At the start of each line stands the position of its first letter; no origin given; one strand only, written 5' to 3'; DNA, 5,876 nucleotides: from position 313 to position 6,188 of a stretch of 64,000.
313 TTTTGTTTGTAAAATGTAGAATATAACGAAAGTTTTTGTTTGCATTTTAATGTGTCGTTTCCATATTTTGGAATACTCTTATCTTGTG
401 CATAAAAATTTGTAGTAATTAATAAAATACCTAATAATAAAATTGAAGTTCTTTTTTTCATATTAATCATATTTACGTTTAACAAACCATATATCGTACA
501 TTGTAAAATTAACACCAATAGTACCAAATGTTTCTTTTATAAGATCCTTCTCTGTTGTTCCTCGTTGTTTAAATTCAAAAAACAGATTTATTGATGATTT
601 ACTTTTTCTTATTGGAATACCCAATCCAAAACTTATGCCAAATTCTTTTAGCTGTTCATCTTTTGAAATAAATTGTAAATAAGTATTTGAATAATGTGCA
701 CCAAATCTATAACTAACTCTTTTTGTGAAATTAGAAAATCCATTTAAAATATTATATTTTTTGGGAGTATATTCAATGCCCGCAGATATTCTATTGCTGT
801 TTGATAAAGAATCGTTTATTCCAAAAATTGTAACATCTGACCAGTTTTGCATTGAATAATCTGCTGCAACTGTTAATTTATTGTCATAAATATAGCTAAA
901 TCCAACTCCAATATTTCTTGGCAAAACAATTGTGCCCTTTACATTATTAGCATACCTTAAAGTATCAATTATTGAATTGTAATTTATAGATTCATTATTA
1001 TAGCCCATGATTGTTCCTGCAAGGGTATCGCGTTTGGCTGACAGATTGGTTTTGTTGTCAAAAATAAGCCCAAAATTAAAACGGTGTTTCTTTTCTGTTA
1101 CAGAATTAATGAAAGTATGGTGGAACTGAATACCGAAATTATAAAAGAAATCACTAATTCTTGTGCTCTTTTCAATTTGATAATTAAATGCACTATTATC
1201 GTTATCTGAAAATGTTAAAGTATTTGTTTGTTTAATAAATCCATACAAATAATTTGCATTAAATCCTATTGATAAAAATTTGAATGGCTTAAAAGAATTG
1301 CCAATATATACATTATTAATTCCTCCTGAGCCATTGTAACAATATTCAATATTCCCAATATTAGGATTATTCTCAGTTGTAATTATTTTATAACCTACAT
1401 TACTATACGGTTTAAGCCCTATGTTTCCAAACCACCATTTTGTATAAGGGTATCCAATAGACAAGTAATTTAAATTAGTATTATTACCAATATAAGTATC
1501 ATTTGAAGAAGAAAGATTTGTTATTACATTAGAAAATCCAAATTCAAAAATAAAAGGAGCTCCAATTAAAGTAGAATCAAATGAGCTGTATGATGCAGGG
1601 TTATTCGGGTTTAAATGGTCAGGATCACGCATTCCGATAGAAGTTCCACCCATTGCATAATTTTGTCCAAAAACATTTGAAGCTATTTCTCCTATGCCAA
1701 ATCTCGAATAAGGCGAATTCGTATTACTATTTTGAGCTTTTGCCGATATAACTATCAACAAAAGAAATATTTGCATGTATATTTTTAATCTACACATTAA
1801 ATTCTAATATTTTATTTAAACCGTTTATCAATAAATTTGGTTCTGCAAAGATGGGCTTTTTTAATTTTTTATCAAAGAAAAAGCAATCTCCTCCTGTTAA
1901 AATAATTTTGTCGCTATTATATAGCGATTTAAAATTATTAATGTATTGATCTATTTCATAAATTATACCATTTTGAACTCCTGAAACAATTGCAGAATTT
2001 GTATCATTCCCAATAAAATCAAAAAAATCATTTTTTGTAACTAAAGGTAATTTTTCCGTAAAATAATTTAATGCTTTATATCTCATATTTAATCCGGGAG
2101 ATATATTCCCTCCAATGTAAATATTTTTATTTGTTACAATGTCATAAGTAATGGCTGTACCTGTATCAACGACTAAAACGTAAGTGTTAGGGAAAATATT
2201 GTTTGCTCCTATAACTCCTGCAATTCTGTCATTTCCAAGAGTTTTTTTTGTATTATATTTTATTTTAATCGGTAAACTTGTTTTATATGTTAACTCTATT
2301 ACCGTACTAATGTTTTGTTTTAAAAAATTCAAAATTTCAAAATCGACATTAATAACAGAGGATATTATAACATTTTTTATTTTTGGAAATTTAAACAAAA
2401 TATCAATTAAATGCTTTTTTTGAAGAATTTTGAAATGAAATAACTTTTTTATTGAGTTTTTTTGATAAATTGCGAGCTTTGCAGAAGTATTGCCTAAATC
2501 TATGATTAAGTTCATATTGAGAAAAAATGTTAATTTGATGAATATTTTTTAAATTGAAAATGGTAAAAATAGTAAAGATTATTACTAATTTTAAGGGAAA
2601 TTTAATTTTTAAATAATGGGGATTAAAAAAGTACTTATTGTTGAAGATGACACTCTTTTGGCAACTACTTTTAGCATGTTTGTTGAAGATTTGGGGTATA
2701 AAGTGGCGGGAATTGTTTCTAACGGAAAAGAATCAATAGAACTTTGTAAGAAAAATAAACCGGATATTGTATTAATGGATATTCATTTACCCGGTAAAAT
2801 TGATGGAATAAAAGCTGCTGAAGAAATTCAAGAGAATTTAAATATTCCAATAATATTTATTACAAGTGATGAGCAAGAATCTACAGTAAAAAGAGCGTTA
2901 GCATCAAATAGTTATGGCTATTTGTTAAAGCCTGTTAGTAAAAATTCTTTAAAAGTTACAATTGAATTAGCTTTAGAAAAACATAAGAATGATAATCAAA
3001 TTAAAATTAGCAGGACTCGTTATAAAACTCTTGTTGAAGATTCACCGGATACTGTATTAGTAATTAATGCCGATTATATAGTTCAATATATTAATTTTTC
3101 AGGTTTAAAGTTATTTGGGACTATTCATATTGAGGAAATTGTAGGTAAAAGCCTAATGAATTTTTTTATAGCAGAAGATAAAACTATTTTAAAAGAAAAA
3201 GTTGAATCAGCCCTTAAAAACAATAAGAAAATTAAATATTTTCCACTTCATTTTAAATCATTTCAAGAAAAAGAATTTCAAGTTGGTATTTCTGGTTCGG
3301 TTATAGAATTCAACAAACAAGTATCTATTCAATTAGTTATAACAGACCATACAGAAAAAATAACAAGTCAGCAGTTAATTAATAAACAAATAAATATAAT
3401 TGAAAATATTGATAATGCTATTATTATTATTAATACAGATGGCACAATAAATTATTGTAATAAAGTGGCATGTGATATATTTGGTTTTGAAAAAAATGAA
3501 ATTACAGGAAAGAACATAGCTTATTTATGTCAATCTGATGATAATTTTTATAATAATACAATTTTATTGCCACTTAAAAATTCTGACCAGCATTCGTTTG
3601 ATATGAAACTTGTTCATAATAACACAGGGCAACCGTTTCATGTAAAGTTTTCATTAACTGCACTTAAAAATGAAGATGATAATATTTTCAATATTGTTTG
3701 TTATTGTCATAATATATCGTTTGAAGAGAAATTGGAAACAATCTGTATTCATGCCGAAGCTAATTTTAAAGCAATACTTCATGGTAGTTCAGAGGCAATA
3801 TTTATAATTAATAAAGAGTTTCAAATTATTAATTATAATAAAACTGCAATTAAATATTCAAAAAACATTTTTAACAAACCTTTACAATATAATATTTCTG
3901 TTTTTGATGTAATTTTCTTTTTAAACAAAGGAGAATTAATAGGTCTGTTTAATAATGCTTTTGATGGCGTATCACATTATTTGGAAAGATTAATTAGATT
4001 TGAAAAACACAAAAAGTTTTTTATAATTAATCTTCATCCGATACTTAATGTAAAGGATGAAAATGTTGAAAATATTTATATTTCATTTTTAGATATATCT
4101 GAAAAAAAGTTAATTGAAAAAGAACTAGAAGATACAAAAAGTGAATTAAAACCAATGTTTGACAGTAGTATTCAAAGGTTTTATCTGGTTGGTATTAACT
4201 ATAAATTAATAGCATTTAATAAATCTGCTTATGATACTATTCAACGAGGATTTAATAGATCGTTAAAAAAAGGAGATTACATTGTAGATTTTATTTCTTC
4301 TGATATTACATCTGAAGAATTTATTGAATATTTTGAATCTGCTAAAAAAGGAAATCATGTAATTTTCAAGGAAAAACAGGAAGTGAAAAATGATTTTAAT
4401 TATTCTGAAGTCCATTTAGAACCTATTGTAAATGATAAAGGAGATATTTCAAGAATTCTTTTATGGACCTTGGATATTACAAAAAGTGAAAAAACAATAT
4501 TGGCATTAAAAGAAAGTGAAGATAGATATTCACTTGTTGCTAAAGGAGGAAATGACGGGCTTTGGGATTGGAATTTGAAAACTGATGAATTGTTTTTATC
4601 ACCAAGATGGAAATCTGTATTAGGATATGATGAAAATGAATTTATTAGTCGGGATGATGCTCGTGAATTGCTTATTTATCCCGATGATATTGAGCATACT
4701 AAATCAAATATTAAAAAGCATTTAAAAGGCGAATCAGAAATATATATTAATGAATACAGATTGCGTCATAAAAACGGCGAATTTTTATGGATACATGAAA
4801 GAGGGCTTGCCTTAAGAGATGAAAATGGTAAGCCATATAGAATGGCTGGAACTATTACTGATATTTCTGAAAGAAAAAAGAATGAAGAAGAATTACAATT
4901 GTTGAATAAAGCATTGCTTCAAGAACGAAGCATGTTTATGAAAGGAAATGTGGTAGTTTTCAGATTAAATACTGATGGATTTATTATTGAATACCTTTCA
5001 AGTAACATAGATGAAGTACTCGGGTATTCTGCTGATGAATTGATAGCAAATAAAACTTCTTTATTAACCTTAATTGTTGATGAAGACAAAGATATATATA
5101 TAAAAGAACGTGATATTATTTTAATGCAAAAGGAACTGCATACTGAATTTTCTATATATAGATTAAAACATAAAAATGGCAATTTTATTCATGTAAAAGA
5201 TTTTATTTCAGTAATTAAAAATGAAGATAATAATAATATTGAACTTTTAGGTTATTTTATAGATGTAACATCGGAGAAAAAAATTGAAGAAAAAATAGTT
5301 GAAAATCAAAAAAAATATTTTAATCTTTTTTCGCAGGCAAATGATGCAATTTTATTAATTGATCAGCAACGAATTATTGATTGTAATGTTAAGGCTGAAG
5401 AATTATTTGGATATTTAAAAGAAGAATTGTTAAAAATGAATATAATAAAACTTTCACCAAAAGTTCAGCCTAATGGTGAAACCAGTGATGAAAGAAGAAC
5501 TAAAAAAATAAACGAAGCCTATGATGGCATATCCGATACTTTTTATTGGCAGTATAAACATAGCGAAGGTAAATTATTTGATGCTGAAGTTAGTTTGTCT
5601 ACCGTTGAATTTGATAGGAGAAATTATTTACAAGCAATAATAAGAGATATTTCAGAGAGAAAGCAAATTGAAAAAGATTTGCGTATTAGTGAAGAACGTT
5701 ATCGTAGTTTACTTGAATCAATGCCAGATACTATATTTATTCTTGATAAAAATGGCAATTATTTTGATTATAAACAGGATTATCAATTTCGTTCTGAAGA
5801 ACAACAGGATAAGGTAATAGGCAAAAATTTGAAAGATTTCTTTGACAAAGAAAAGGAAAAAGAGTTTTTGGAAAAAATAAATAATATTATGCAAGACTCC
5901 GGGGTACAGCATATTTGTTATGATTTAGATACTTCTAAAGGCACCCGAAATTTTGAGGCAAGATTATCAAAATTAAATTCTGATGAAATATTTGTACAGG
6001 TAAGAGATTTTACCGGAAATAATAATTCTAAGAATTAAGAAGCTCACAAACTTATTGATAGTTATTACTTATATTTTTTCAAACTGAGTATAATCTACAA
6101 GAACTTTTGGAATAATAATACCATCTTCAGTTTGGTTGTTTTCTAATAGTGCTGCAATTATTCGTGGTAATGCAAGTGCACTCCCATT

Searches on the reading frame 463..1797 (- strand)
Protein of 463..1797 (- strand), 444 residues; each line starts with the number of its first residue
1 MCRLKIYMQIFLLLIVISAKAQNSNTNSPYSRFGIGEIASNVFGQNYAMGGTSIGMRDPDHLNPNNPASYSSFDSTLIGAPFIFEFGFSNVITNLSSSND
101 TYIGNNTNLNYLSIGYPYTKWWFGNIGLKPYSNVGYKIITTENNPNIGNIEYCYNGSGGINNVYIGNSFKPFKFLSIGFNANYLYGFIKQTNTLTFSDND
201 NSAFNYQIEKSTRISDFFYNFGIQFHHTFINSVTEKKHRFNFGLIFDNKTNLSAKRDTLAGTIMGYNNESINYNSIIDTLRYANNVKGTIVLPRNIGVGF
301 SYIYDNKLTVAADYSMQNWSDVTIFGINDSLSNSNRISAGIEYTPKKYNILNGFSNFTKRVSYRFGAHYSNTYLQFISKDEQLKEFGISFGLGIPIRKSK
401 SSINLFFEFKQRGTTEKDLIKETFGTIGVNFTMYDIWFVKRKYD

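Call 15: search_protein_families(library=pfam, proteins=[window:463-1797:-], max_evalue=0.00001)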
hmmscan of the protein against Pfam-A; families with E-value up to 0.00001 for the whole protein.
window:463-1797:- (444 aa): 0 families

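Call 39: search_protein_families(library=ncbifam, proteins=[window:463-1797:-], max_evalue=0.001)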
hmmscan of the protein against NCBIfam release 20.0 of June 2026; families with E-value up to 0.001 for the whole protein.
window:463-1797:- (444 aa): 1 family
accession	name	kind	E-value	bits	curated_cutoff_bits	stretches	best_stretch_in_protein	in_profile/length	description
NF053685.1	BamG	equivalog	1.1e-105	354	250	1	23-442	2-397/397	BamG family beta-barrel-assembly machinery protein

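Call 71: find_encoding_contigs(protein=window:463-1797:-, flank=10000, max_places=2)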
Protein window:463-1797:- (444 aa): 4 contigs read that carry it; 2 places shown.
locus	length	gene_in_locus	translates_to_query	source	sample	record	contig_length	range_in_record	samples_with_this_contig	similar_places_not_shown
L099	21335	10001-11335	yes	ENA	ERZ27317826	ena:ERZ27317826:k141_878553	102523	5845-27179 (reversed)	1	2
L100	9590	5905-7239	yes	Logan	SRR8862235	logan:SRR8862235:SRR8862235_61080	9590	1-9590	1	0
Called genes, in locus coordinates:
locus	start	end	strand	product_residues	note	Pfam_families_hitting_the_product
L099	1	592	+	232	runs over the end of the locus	PF00027:cNMP_binding, PF13545:HTH_Crp_2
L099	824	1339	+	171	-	-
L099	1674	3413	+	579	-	PF07244:POTRA (weak), PF03865:ShlB (weak)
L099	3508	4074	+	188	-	PF00829:Ribosomal_L21p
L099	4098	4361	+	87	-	PF01016:Ribosomal_L27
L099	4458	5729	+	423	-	PF02403:Seryl_tRNA_N, PF00587:tRNA-synt_2b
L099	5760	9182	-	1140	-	PF00072:Response_reg, PF00989:PAS (weak), PF13426:PAS_9 (weak), PF00989:PAS, PF13426:PAS_9, PF08447:PAS_3, PF08447:PAS_3, PF13426:PAS_9, +7 more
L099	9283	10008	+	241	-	PF03309:Pan_kinase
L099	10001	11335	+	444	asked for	-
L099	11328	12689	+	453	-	PF13181:TPR_8 (faint)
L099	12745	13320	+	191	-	-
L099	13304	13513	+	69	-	-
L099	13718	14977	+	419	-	PF01595:CNNM, PF00571:CBS (weak), PF03471:CorC_HlyC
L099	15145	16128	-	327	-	PF01820:Dala_Dala_lig_N, PF02222:ATP-grasp, PF02655:ATP-grasp_3, PF02786:CPSase_L_D2, PF07478:Dala_Dala_lig_C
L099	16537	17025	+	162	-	PF18962:Por_Secre_tail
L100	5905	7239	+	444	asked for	-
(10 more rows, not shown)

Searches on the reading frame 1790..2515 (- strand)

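Call 15: search_protein_families(library=pfam, proteins=[window:1790-2515:-], max_evalue=0.00001)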
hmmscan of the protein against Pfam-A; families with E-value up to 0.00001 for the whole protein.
window:1790-2515:- (241 aa): 1 family
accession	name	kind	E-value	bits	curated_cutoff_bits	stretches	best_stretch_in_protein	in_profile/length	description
PF03309.20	Pan_kinase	-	8.7e-39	133.9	24.7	1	3-193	2-204/205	Type III pantothenate kinase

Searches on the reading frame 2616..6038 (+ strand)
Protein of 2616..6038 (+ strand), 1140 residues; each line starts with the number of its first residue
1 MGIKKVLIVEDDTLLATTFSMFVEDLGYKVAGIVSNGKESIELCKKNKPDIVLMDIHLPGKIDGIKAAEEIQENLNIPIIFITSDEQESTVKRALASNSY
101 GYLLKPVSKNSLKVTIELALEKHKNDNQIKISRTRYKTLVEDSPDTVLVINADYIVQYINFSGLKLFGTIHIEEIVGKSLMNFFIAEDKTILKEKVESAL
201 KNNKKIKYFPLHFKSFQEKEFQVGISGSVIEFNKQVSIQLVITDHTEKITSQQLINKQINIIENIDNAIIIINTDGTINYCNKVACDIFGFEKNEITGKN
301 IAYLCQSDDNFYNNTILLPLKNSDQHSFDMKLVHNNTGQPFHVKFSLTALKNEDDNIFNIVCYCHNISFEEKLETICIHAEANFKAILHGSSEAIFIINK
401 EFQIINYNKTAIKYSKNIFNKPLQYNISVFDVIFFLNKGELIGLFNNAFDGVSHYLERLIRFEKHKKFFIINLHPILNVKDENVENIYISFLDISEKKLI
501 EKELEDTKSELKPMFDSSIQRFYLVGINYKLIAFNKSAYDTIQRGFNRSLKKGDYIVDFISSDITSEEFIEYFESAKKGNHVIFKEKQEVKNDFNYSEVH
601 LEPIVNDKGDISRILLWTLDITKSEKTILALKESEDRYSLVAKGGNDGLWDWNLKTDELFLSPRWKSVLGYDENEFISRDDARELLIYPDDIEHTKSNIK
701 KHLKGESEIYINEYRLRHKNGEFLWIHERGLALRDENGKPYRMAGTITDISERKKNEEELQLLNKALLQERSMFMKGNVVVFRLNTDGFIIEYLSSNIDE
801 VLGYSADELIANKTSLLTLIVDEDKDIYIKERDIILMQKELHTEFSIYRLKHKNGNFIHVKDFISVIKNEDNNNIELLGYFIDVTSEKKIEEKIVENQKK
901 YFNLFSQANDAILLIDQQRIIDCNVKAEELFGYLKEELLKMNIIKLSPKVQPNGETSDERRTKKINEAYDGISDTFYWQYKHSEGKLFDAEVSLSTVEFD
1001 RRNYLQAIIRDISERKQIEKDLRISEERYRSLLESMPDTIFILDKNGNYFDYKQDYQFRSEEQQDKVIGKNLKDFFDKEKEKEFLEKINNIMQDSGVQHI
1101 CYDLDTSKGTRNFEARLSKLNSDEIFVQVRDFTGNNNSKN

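Call 15: search_protein_families(library=pfam, proteins=[window:2616-6038:+], max_evalue=0.00001)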
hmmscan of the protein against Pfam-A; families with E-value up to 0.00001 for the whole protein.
window:2616-6038:+ (1140 aa): 8 families
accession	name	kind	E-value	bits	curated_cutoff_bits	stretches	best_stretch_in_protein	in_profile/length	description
PF13426.13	PAS_9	-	6.2e-55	184.3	27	4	267-368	2-102/103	PAS domain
PF00989.32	PAS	-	9.6e-49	164.6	22.6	2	261-366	6-112/113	PAS fold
PF08447.18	PAS_3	-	6.1e-43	145.4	25.6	2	659-747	2-89/89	PAS fold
PF08448.16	PAS_4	-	8.1e-32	110.2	23.1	0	1033-1122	1-90/110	PAS fold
PF13188.13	PAS_8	-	6.4e-30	102.5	21.8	2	260-308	5-50/65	PAS domain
PF00072.30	Response_reg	-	3.6e-24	85.5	30.2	1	6-116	1-110/111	Response regulator receiver domain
PF24820.1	Diguanyl_cycl_sensor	-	3.6e-13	49.9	28.1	1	261-354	1-100/109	Diguanylate cyclase-like sensor domain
PF14598.12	PAS_11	-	2.2e-07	31.3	25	0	782-876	6-95/109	PAS domain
